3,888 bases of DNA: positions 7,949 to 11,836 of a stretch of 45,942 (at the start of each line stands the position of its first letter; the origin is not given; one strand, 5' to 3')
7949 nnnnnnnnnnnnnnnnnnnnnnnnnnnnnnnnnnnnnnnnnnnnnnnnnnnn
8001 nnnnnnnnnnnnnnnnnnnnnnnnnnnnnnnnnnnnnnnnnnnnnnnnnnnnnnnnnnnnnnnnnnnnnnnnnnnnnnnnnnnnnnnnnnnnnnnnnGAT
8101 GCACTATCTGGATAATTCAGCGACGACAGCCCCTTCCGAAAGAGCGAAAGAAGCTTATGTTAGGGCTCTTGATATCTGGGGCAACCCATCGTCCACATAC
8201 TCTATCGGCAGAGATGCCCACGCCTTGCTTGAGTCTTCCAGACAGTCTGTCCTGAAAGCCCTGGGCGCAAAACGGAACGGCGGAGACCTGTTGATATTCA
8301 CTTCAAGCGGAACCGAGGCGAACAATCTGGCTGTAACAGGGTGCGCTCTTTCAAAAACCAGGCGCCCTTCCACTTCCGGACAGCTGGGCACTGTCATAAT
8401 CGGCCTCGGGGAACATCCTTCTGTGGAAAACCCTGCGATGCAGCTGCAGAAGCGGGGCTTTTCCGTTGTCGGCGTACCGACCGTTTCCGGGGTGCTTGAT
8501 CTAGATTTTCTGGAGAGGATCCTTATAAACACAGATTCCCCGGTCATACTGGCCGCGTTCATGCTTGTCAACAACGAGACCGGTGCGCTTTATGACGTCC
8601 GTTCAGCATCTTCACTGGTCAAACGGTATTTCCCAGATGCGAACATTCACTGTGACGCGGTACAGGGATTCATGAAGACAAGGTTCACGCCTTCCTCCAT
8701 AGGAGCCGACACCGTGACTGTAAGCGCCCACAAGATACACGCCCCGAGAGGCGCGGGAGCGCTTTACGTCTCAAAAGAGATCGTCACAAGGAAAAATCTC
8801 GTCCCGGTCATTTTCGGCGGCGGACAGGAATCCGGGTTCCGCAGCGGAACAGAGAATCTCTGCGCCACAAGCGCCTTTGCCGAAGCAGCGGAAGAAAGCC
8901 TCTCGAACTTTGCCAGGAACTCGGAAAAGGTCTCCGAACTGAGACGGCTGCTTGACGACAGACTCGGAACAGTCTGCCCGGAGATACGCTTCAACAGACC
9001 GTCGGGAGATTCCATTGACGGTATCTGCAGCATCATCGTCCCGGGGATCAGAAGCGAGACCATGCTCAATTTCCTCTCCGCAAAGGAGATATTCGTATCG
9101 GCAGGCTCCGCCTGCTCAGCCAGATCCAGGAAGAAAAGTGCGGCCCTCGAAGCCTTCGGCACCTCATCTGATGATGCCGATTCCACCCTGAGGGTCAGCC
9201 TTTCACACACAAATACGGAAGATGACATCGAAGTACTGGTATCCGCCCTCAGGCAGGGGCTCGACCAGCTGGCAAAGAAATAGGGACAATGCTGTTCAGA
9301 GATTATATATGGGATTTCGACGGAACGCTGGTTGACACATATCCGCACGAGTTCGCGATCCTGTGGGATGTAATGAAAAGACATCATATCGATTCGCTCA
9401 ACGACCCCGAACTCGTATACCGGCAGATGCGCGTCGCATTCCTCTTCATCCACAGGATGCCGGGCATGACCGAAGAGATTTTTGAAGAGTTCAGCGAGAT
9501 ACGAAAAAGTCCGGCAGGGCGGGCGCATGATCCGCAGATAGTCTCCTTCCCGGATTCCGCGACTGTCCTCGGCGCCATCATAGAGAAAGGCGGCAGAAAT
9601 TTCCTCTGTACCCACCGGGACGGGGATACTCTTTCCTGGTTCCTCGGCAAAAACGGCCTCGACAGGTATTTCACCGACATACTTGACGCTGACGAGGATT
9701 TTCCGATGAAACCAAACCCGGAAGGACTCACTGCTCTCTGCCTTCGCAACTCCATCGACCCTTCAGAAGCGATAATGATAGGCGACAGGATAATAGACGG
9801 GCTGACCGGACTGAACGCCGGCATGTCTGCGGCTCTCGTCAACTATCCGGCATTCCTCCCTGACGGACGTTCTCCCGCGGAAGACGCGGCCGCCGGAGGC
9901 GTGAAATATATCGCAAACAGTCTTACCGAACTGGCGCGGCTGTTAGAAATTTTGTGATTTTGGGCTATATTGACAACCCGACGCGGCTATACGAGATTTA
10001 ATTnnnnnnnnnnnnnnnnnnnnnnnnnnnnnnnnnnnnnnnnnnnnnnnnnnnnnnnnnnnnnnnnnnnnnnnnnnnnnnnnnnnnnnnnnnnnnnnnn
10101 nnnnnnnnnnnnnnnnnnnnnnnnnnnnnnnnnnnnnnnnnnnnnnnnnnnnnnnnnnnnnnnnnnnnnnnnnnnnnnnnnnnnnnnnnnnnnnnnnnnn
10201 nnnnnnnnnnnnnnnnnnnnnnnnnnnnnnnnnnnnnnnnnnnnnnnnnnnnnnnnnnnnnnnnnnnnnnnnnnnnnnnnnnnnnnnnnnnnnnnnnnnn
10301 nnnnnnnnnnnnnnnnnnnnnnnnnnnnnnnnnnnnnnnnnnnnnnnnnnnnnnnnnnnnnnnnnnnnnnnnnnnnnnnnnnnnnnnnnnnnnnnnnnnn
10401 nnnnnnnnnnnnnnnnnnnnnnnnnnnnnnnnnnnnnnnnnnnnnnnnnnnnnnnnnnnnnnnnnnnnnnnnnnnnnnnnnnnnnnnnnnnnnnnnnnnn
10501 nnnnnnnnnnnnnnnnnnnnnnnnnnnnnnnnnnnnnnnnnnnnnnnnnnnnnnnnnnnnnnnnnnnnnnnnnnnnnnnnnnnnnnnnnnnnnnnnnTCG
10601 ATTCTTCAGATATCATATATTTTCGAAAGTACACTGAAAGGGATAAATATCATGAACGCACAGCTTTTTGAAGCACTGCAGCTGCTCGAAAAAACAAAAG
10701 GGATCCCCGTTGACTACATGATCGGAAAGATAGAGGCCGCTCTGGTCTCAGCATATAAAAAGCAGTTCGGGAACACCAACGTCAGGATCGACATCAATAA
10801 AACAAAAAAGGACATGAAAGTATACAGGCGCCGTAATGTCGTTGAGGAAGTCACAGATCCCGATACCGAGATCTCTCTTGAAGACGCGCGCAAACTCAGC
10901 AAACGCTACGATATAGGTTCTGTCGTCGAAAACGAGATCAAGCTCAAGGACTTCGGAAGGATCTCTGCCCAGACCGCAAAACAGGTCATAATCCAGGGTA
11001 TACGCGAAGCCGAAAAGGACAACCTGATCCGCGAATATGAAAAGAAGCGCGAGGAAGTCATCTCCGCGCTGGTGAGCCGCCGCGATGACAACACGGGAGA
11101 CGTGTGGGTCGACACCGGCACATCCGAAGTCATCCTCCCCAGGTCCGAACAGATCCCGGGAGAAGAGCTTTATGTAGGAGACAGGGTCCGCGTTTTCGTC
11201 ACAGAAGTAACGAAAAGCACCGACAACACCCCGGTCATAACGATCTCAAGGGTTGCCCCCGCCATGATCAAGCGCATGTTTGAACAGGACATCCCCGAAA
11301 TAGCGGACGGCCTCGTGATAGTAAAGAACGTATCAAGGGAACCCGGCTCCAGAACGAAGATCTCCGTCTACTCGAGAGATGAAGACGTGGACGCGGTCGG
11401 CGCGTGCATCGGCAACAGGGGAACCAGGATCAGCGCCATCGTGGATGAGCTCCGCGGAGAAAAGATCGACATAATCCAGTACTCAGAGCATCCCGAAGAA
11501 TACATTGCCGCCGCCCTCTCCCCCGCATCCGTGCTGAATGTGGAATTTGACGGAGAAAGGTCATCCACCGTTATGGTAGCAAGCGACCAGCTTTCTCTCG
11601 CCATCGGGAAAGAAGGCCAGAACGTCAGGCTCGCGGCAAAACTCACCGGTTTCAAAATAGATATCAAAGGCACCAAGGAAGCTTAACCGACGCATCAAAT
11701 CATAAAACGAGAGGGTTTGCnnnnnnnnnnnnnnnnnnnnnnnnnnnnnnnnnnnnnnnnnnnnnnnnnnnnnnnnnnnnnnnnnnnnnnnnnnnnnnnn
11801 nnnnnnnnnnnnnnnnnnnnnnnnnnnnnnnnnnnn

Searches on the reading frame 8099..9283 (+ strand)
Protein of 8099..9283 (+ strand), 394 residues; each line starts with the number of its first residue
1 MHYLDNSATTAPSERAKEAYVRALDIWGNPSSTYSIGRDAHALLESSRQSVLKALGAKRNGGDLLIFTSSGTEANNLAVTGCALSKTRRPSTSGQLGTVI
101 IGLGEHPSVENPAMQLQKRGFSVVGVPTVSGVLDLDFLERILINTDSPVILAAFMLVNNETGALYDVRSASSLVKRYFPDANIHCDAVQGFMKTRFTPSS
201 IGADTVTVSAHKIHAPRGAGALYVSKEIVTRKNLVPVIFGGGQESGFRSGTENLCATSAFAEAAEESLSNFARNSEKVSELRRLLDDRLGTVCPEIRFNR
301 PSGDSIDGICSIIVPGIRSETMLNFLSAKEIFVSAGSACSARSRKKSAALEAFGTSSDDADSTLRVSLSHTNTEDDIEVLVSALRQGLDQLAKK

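Call 11: search_protein_families(library=pfam, proteins=[window:8099-9283:+], max_evalue=0.001)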
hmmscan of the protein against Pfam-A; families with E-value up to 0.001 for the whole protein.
window:8099-9283:+ (394 aa): 1 family
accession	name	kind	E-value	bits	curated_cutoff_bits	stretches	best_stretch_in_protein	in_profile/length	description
PF00266.25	Aminotran_5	-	1e-48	166.7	21.5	1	2-380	1-371/371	Aminotransferase class-V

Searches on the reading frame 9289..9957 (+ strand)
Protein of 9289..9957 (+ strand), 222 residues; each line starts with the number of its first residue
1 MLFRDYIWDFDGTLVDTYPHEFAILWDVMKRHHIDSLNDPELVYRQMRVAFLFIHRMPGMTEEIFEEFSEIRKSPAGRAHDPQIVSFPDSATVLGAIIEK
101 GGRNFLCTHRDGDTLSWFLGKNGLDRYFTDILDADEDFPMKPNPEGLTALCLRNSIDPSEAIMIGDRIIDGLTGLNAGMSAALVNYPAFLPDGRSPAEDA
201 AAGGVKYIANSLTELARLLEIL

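Call 11: search_protein_families(library=pfam, proteins=[window:9289-9957:+], max_evalue=0.001)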
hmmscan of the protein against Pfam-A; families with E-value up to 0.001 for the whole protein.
window:9289-9957:+ (222 aa): 3 families
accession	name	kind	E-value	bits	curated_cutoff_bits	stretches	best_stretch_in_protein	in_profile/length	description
PF13419.12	HAD_2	-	4e-20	73.1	23.8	1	6-184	1-178/178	Haloacid dehalogenase-like hydrolase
PF00702.32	Hydrolase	-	1.1e-12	49.2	26.4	1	7-178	5-191/191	haloacid dehalogenase-like hydrolase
PF13242.12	Hydrolase_like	-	1.9e-07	31.4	22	1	141-214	4-74/75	HAD-hyrolase-like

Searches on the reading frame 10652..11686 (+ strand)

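Call 11: search_protein_families(library=pfam, proteins=[window:10652-11686:+], max_evalue=0.001)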
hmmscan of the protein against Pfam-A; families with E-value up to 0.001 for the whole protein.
window:10652-11686:+ (344 aa): 4 families
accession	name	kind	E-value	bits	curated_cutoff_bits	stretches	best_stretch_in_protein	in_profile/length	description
PF08529.16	NusA_N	-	7.9e-42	142.7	23.8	1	5-123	2-119/119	NusA N-terminal domain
PF13184.12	KH_5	-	3.7e-29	101.1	27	1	231-298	1-68/69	NusA-like KH domain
PF00013.35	KH_1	-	4.1e-06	26.9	21.5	0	246-280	8-40/66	KH domain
PF23095.1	KH_NusA_C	-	9.2e-06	26.1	34.2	1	307-338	3-34/59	Transcription termination/antitermination protein NusA, KH domain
